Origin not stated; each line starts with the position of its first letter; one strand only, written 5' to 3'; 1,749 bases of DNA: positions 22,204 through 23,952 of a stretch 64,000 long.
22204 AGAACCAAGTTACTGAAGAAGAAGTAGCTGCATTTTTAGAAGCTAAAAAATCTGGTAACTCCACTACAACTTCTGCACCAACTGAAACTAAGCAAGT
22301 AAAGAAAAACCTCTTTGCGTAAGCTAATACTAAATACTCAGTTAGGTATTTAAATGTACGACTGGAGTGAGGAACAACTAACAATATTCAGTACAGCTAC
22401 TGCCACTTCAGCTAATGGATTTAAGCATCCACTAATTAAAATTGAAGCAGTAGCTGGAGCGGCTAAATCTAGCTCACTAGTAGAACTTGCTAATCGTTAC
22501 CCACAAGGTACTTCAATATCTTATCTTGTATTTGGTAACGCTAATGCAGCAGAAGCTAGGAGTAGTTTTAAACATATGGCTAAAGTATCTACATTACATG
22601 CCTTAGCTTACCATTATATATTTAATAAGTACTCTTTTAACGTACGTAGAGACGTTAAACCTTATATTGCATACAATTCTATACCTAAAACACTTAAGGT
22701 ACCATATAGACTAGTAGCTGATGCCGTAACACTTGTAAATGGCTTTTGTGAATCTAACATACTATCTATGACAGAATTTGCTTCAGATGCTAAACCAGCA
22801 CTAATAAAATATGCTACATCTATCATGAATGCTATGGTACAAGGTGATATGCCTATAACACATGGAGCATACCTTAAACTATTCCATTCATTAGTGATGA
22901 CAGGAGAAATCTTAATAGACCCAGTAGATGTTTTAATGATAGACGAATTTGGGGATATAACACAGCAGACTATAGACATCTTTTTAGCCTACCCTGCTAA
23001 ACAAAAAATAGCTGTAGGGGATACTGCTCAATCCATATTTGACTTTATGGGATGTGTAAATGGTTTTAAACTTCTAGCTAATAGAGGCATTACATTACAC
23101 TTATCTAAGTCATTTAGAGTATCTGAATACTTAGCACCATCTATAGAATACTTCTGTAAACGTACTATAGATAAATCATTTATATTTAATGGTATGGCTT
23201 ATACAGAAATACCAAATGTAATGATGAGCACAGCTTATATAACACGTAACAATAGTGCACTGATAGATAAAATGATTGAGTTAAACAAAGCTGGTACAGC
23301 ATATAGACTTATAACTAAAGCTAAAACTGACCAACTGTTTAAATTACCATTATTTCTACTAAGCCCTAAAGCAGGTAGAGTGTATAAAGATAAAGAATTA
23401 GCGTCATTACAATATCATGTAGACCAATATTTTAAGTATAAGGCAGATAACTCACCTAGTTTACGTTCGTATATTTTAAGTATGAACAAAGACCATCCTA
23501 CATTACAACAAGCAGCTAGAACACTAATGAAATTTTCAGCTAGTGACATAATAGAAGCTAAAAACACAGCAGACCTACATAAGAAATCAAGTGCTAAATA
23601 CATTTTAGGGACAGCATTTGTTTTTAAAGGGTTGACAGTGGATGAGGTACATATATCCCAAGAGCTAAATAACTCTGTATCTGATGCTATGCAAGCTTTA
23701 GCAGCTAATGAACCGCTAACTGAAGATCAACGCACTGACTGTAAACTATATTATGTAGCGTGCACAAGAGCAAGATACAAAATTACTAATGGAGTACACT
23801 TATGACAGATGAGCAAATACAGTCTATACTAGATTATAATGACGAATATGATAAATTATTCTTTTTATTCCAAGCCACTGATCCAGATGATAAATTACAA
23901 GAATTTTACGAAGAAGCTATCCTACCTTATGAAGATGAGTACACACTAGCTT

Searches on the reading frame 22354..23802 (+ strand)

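Call 71: search_protein_families(library=pfam, proteins=[window:22354-23802:+], max_evalue=0.001)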
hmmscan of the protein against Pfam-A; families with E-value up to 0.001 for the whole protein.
window:22354-23802:+ (483 aa): 2 families
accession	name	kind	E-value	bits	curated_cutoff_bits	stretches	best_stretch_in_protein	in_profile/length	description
PF13245.12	AAA_19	-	0.00022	21.8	25.1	1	22-230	8-132/134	AAA domain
PF00580.27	UvrD-helicase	-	0.00072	19.8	23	1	191-235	213-259/271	UvrD/REP helicase N-terminal domain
